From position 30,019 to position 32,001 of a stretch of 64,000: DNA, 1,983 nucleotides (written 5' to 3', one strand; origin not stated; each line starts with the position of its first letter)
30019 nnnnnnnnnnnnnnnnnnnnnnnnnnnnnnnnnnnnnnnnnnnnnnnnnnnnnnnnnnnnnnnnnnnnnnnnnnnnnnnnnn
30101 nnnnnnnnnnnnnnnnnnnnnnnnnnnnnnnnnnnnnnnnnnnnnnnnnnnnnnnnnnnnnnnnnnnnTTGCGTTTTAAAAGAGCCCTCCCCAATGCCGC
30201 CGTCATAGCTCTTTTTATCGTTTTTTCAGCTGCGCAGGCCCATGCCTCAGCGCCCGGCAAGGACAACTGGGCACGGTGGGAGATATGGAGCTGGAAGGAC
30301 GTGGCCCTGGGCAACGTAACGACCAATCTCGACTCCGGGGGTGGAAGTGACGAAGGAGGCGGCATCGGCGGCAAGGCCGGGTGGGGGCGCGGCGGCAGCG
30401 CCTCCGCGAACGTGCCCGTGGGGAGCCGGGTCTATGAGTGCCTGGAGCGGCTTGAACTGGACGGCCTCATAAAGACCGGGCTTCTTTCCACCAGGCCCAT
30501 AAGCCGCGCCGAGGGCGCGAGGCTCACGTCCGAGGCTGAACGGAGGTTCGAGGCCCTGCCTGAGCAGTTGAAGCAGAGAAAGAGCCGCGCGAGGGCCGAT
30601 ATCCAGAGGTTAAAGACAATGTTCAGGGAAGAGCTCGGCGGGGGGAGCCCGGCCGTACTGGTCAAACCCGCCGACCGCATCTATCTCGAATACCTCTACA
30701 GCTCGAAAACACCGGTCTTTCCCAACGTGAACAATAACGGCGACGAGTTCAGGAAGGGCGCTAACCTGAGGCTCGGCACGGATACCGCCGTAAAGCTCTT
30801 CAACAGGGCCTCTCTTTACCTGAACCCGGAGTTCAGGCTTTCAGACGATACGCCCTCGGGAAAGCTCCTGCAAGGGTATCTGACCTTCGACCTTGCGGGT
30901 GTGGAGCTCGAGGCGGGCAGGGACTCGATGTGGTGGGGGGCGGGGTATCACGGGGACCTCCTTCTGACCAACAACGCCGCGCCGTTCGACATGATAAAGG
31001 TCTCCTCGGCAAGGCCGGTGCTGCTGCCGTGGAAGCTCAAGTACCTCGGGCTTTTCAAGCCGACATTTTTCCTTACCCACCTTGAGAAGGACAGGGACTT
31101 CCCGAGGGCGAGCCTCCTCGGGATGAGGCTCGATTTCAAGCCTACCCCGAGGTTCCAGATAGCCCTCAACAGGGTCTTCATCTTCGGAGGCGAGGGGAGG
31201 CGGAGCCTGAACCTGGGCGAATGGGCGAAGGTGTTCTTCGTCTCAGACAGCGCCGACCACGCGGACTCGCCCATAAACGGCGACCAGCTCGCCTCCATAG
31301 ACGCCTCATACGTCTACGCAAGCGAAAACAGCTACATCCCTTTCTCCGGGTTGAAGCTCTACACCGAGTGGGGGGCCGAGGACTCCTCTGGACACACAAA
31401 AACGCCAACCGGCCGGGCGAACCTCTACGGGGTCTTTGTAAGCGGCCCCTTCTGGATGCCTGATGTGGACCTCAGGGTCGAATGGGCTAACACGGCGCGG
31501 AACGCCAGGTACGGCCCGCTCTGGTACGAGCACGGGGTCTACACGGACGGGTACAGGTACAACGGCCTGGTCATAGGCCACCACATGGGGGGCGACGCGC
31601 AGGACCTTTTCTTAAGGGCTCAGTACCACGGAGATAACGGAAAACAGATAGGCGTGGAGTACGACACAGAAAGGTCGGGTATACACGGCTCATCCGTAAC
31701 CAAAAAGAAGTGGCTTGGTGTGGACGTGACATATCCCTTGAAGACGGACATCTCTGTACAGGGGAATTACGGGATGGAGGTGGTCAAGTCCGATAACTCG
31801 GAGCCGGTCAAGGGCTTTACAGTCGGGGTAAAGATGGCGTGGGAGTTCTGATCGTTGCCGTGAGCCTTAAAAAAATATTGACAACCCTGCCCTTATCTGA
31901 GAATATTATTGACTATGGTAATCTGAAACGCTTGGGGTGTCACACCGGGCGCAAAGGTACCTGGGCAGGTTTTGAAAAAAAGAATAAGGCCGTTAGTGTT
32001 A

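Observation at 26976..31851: Unusually large multi-SLBB OPX exporter with a low-complexity charged insert, paired with a dedicated beta-barrel outer-membrane protein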

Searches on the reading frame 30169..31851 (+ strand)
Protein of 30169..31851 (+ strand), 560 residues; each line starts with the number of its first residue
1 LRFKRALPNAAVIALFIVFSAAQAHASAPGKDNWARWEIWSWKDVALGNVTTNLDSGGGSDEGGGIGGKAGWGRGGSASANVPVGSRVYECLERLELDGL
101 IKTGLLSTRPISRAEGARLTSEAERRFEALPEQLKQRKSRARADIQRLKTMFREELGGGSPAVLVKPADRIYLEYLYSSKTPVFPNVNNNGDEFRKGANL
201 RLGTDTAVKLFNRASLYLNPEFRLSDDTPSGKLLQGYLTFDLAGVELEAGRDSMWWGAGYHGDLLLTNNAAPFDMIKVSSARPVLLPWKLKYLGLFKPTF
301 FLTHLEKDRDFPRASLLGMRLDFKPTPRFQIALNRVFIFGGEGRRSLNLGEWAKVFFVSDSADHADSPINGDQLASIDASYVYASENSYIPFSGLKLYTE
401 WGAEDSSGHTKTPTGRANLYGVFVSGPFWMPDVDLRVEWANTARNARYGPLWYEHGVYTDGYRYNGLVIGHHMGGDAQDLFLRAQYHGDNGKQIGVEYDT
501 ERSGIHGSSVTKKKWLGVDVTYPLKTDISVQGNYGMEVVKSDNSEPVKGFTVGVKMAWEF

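Call 6: search_protein_families(library=pfam, proteins=[window:30169-31851:+], max_evalue=0.1)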
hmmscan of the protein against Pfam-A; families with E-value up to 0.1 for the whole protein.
window:30169-31851:+ (560 aa): 1 family
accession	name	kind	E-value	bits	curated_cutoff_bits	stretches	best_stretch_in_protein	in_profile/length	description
PF14052.12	Caps_assemb_Wzi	-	2.4e-85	287.4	30.1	1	187-545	22-384/392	Capsule assembly protein Wzi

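Call 7: search_protein_families(library=ncbifam, proteins=[window:30169-31851:+], max_evalue=0.1)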
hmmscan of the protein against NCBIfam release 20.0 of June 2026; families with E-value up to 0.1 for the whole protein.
window:30169-31851:+ (560 aa): 0 families

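Call 14: search_solved_structures(query=window:30169-31851:+, max_evalue=0.01, show_alignments=1)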
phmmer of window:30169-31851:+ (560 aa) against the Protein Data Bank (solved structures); distinct sequences matched with E-value up to 0.01: 1.
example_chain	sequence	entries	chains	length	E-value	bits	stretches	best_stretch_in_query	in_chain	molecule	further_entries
2ynk_A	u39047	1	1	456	4.4e-13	51.9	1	248-480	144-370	WZI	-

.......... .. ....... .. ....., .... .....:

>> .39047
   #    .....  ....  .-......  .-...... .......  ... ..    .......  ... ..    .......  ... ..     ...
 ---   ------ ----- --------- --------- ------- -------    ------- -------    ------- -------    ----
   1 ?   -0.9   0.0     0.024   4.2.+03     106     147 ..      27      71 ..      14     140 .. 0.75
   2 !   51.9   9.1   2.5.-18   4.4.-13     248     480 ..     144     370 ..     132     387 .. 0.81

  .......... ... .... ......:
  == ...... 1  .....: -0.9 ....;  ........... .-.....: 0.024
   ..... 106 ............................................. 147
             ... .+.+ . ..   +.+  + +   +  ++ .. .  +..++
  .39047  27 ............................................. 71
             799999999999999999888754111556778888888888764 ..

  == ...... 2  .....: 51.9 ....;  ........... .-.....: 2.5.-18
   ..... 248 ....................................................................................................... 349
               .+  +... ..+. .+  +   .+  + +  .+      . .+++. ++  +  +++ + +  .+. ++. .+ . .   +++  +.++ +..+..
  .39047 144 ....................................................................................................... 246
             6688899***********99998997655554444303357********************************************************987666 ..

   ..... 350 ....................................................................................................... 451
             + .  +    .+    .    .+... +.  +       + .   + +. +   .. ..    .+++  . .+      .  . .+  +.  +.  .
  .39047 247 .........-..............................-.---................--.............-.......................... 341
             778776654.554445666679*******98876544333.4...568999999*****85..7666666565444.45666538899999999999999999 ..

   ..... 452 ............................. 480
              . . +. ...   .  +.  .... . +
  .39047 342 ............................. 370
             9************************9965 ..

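Call 19: find_homologous_proteins(query=window:30169-31851:+, max_evalue=1e-10)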
Query window:30169-31851:+ (560 aa): 115 proteins with E <= 1e-10 among 8000 candidates.
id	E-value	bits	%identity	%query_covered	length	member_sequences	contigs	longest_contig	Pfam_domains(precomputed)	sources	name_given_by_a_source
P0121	0.0e+0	1299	100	100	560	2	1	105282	PF14052.13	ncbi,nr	ncbi:MAG: capsule assembly Wzi family protein [Deltaproteobacteria bacterium]|nr:capsule assembly Wz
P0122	3.4e-193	662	60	87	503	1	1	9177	PF14052.13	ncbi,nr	ncbi:MAG: hypothetical protein HY889_06125 [Deltaproteobacteria bacterium]|nr:hypothetical protein [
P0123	1.5e-185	636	57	83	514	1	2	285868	PF14052.13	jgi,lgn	jgi:hypothetical protein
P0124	6.3e-183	628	59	84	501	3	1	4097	PF14052.13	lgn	-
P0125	1.7e-180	620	56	87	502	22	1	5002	PF14052.13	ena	-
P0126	3.0e-176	606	56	86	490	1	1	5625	PF14052.13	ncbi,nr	ncbi:MAG: capsule assembly Wzi family protein [Deltaproteobacteria bacterium]|nr:capsule assembly Wz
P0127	1.6e-175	603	56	85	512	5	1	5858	PF14052.13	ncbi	-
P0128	5.0e-175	602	55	83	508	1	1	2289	PF14052.13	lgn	-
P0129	1.6e-173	597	55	84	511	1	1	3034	PF14052.13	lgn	-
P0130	2.1e-173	596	56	86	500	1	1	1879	PF14052.13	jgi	jgi:hypothetical protein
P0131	6.8e-173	595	56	86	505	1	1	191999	PF14052.13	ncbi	-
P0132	1.9e-172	593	58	83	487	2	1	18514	PF14052.13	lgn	-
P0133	2.6e-172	593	55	86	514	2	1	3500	PF14052.13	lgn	-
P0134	4.4e-172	592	55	83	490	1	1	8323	PF14052.13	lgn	-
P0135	3.9e-170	585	55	87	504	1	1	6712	PF14052.13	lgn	-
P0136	8.6e-168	578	53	86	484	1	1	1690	PF14052.13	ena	-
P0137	9.7e-168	577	54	81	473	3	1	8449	PF14052.13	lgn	-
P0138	1.3e-167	577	53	86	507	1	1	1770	PF14052.13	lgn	-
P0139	4.8e-167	575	53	86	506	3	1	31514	PF14052.13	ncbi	-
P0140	6.5e-167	575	58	80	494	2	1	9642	PF14052.13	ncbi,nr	ncbi:MAG: hypothetical protein HY891_03820 [Deltaproteobacteria bacterium]|nr:hypothetical protein [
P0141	4.2e-166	572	53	83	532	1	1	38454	PF14052.13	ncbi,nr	ncbi:MAG: hypothetical protein HY887_06240 [Deltaproteobacteria bacterium]|nr:hypothetical protein [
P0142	1.5e-165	570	53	87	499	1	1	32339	PF14052.13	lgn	-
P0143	5.1e-165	569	55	83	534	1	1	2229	PF14052.13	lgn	-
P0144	6.4e-165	568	53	86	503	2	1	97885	PF14052.13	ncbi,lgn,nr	ncbi:MAG: hypothetical protein HY893_02860 [Deltaproteobacteria bacterium]|nr:hypothetical protein [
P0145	4.7e-164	565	54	83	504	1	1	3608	PF14052.13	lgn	-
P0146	1.1e-163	564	51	87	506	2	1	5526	PF14052.13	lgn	-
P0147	1.1e-162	561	53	83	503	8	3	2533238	PF14052.13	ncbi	-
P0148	8.0e-162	558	53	86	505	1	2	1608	PF14052.13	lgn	-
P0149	1.3e-161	557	52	83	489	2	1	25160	PF14052.13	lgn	-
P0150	1.9e-161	557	55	83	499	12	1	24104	PF14052.13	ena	-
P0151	6.6e-161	555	52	86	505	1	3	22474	PF14052.13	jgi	-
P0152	7.8e-160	551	52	86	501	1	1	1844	PF14052.13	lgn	-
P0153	1.9e-159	550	52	87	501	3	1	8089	PF14052.13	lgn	-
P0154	2.0e-159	550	53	84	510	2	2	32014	PF14052.13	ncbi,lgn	-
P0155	3.8e-159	549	51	86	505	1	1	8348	PF14052.13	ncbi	ncbi:MAG: capsule assembly Wzi family protein [Thermodesulfobacteriota bacterium]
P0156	3.9e-159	549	54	83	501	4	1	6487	PF14052.13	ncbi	-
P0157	5.8e-159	549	55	80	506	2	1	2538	PF14052.13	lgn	-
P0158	1.4e-158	547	52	82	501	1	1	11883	PF14052.13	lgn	-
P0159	3.3e-157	543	55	82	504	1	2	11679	PF14052.13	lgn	-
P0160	3.6e-157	543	51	86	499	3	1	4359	PF14052.13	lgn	-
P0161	4.2e-157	542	52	82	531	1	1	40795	PF14052.13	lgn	-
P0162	4.7e-157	542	53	81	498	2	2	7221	PF14052.13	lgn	-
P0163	6.1e-157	542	53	83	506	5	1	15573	PF14052.13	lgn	-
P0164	6.9e-157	542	53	83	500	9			PF14052.13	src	-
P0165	1.2e-156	541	51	85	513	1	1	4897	PF14052.13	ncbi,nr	ncbi:MAG: hypothetical protein BMS9Abin24_058 [Thermodesulfobacteriota bacterium]|nr:MAG: hypothetic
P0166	1.2e-156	541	50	86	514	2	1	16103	PF14052.13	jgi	-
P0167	5.4e-156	539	53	83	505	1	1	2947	PF14052.13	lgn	-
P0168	1.7e-155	537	52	82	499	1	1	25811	PF14052.13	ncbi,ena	-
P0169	3.5e-155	536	52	80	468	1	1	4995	PF14052.13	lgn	-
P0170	4.6e-155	536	50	86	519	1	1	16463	PF14052.13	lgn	-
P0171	9.0e-155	535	50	86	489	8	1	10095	PF14052.13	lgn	-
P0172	5.4e-154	532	50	86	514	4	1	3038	PF14052.13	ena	-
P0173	5.9e-154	532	51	83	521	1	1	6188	PF14052.13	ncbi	-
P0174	3.3e-153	530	54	80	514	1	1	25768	PF14052.13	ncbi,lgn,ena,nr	ncbi:MAG TPA: capsule assembly Wzi family protein [Deltaproteobacteria bacterium]|nr:capsule assembl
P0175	1.1e-152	528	51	84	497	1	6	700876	PF14052.13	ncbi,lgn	-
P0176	1.5e-152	527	50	86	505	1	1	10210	PF14052.13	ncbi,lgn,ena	-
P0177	4.4e-152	526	52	80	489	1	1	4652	PF14052.13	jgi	-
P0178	5.0e-152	526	50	87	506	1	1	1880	PF14052.13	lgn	-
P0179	6.0e-152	525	51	87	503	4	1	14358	PF14052.13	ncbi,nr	ncbi:MAG: hypothetical protein HY956_06390 [Deltaproteobacteria bacterium]|nr:hypothetical protein [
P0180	5.0e-151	522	51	83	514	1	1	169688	PF14052.13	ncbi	-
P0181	1.4e-150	521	50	86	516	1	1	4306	PF14052.13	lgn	-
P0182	4.0e-150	519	51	87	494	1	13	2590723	PF14052.13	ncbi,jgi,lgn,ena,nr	ncbi:MAG TPA: hypothetical protein DDW94_07650 [Deltaproteobacteria bacterium]|nr:MAG: hypothetical 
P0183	2.3e-149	517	51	83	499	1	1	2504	PF14052.13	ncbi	-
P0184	4.1e-148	513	52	83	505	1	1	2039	PF14052.13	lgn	-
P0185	1.4e-146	508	49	86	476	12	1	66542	PF14052.13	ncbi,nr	ncbi:MAG: hypothetical protein HY955_00245 [Deltaproteobacteria bacterium]|nr:hypothetical protein [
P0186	1.9e-146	507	49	87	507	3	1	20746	PF14052.13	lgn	-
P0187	6.0e-146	506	54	68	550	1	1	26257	PF14052.13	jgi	jgi:hypothetical protein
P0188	6.7e-146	505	52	82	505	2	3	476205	PF14052.13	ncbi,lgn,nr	ncbi:MAG: hypothetical protein HS130_04485 [Deltaproteobacteria bacterium]|nr:hypothetical protein [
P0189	6.1e-145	502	51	83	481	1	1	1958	PF14052.13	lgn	-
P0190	1.0e-144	501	52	79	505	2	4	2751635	PF14052.13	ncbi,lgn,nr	ncbi:MAG: capsule assembly Wzi family protein [Thermodesulfobacteriota bacterium]|nr:MAG: capsule as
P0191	2.3e-144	500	55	70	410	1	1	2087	PF14052.13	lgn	-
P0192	3.2e-144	500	49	80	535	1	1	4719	PF14052.13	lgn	-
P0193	1.5e-142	494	51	82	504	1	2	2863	PF14052.13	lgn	-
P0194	2.4e-142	494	50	83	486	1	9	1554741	PF14052.13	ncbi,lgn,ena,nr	ncbi:MAG: hypothetical protein H3C68_01370 [Deltaproteobacteria bacterium]|nr:hypothetical protein [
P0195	5.9e-142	492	50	81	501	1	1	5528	PF14052.13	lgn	-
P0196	9.4e-142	492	52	77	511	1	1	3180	PF14052.13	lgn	-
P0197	1.1e-138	482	46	86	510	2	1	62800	PF14052.13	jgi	-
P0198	1.3e-138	481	47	86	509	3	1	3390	PF14052.13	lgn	-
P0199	3.5e-138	480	49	81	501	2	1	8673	PF14052.13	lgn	-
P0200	1.7e-137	478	48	85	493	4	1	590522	PF14052.13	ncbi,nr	ncbi:hypothetical protein KJ039_01045 [bacterium]|nr:hypothetical protein [bacterium]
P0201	2.2e-137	477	52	77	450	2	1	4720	PF14052.13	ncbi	-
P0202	1.1e-135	472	45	83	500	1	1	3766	PF14052.13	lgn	-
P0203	9.3e-133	462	46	86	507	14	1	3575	PF14052.13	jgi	-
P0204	3.1e-128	447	45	85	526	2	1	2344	PF14052.13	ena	-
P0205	5.6e-127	443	47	83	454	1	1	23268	PF14052.13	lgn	-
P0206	2.0e-126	441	44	86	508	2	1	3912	PF14052.13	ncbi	-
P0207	3.8e-126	440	57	58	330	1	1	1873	PF14052.13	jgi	jgi:hypothetical protein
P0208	4.5e-126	440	46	83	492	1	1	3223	PF14052.13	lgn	-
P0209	1.7e-123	431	50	69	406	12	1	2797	PF14052.13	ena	-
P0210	5.2e-123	430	44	82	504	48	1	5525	PF14052.13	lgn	-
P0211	1.6e-100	356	53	58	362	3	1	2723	PF14052.13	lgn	-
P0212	9.9e-90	320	50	55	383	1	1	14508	PF14052.13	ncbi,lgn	-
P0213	1.5e-76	276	38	83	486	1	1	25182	PF14052.13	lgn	-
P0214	9.3e-73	264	35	86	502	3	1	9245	PF14052.13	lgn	-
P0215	1.8e-71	260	36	84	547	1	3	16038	PF14052.13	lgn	-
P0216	1.3e-70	257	38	72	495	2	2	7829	PF14052.13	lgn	-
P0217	1.6e-70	257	33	83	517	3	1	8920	PF14052.13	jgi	-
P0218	4.1e-68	249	33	83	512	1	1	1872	PF14052.13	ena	-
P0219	9.8e-68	247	35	83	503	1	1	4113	PF14052.13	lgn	-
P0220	6.6e-67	245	33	83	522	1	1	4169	PF14052.13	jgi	jgi:hypothetical protein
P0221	1.1e-65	241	36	78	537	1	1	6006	PF14052.13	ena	-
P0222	1.7e-65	240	33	84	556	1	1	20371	PF14052.13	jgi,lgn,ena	-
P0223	3.0e-62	229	33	84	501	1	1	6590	PF14052.13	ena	-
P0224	1.1e-61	227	34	82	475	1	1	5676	PF14052.13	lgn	-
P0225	6.4e-59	218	33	83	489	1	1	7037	PF14052.13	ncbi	-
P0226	8.7e-58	214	34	84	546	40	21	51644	PF14052.13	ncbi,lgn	-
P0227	1.5e-57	214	33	85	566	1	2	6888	PF14052.13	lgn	-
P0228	7.6e-57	211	32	83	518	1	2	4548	PF14052.13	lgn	-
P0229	4.8e-55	205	33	84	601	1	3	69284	PF14052.13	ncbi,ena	-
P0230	3.1e-51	193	42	48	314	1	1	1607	PF14052.13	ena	-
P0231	4.5e-34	136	30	75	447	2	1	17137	PF14052.13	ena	-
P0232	8.8e-28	115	28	83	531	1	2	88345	PF14052.13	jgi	jgi:hypothetical protein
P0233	1.2e-25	108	26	83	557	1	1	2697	PF14052.13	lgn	-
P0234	2.3e-25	107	26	83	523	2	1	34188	PF14052.13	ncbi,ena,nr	ncbi:MAG TPA: capsule assembly Wzi family protein [Dongiaceae bacterium]|nr:capsule assembly Wzi fam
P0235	1.0e-15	76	25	82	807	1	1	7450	PF14052.13,PF01569.28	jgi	-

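Call 26: find_encoding_contigs(protein=P0141, flank=8000, max_places=1)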
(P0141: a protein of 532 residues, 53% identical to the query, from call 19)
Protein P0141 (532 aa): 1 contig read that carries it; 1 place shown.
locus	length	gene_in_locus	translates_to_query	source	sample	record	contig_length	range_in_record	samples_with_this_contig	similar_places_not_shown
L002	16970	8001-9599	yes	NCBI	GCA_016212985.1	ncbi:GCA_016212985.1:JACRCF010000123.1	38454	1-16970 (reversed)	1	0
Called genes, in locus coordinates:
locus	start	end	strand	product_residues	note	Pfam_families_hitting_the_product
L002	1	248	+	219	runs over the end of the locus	PF02698:DUF218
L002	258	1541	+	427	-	PF01075:Glyco_transf_9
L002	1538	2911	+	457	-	PF02310:B12-binding, PF19864:Radical_SAM_N2 (faint), PF04055:Radical_SAM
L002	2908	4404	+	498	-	PF02310:B12-binding, PF04055:Radical_SAM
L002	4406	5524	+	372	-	PF01073:3Beta_HSD, PF01370:Epimerase, PF02719:Polysacc_synt_2, PF04321:RmlD_sub_bind (faint), PF05368:NmrA (weak), PF16363:GDP_Man_Dehyd, PF01370:Epimerase, PF16363:GDP_Man_Dehyd, +2 more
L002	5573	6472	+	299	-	PF00535:Glycos_transf_2, PF10111:Glyco_tranf_2_2 (faint), PF13641:Glyco_tranf_2_3, PF13632:Glyco_trans_2_3 (weak)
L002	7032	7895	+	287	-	PF00953:Glycos_transf_4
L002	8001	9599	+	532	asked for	PF14052:Caps_assemb_Wzi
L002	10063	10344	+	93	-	PF00216:Bac_DNA_binding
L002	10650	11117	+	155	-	PF22811:Zn_ribbon_NrdR, PF03477:ATP-cone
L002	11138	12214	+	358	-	PF00383:dCMP_cyt_deam_1, PF14437:MafB19-deam, PF01872:RibD_C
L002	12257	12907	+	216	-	PF00677:Lum_binding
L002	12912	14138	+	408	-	PF00926:DHBP_synthase, PF00925:GTP_cyclohydro2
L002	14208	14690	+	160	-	PF00885:DMRL_synthase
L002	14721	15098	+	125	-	PF01029:NusB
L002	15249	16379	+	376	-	PF01041:DegT_DnrJ_EryC1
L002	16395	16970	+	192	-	PF01073:3Beta_HSD, PF01370:Epimerase, PF02719:Polysacc_synt_2 (faint), PF04321:RmlD_sub_bind (weak), PF16363:GDP_Man_Dehyd, PF07993:NAD_binding_4 (weak)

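Call 27: find_encoding_contigs(protein=P0175, flank=8000, max_places=1)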
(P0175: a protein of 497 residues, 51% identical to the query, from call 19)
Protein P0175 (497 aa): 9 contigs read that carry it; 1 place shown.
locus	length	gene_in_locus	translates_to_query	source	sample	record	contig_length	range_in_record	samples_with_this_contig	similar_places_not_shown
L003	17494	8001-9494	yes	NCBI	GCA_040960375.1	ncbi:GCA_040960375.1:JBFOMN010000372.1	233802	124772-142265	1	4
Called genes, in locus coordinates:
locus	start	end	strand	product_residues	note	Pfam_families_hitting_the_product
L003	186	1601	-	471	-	PF00072:Response_reg, PF00158:Sigma54_activat, PF14532:Sigma54_activ_2, PF01078:Mg_chelatase (faint), PF07724:AAA_2 (weak), PF07728:AAA_5 (weak), PF25601:AAA_lid_14, PF02954:HTH_8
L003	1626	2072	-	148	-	PF00072:Response_reg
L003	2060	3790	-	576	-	PF00512:HisKA, PF02518:HATPase_c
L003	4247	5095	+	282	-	-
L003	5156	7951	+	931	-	PF02563:Poly_export, PF10531:SLBB, PF22461:SLBB_2, PF10531:SLBB, PF22461:SLBB_2 (weak), PF10531:SLBB, PF22461:SLBB_2 (weak), PF10531:SLBB, +2 more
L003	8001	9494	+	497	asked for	PF14052:Caps_assemb_Wzi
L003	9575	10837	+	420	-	PF13440:Polysacc_synt_3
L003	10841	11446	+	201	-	PF25087:GMPPB_C (faint), PF00132:Hexapep, PF14602:Hexapep_2 (weak)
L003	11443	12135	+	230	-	PF13489:Methyltransf_23, PF13847:Methyltransf_31, PF08241:Methyltransf_11, PF08242:Methyltransf_12, PF13649:Methyltransf_25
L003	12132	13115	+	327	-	-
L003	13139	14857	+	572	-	PF02543:Carbam_trans_N, PF16861:Carbam_trans_C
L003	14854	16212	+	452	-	PF13439:Glyco_transf_4, PF13579:Glyco_trans_4_4 (weak), PF13692:Glyco_trans_1_4, PF00534:Glycos_transf_1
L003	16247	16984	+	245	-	PF13489:Methyltransf_23, PF01209:Ubie_methyltran (faint), PF01728:FtsJ (weak), PF13847:Methyltransf_31 (weak), PF08241:Methyltransf_11, PF08242:Methyltransf_12 (weak), PF13649:Methyltransf_25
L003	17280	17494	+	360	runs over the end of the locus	PF13579:Glyco_trans_4_4 (weak), PF13439:Glyco_transf_4, PF20706:GT4-conflict (weak), PF00534:Glycos_transf_1, PF13692:Glyco_trans_1_4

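Call 28: find_encoding_contigs(protein=P0182, flank=8000, max_places=1)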
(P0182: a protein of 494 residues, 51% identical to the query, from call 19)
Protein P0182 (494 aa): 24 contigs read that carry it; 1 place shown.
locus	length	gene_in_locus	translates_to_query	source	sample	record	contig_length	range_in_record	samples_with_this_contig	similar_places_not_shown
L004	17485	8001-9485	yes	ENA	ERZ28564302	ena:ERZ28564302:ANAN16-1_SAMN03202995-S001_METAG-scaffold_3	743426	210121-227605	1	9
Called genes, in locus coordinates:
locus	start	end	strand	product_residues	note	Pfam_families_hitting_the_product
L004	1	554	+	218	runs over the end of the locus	PF02698:DUF218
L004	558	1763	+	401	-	PF01075:Glyco_transf_9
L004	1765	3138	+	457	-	PF02310:B12-binding, PF04055:Radical_SAM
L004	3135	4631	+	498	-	PF02310:B12-binding, PF04055:Radical_SAM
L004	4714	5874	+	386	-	PF01073:3Beta_HSD, PF01370:Epimerase, PF02719:Polysacc_synt_2 (weak), PF04321:RmlD_sub_bind (faint), PF07993:NAD_binding_4 (faint), PF16363:GDP_Man_Dehyd, PF01370:Epimerase, PF16363:GDP_Man_Dehyd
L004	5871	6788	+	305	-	PF00535:Glycos_transf_2, PF13641:Glyco_tranf_2_3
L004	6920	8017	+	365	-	PF00953:Glycos_transf_4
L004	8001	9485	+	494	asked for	PF14052:Caps_assemb_Wzi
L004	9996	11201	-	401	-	PF02706:Wzz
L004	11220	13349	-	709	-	PF02563:Poly_export, PF10531:SLBB (weak), PF22461:SLBB_2 (weak), PF10531:SLBB, PF22461:SLBB_2 (weak), PF10531:SLBB (weak), PF22461:SLBB_2 (weak), PF10531:SLBB (weak)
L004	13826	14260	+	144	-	PF00254:FKBP_C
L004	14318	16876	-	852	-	PF13298:LigD_N, PF01068:DNA_ligase_A_M, PF04679:DNA_ligase_A_C, PF21686:LigD_Prim-Pol, PF01896:DNA_primase_S (weak)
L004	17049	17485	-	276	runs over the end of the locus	PF02735:Ku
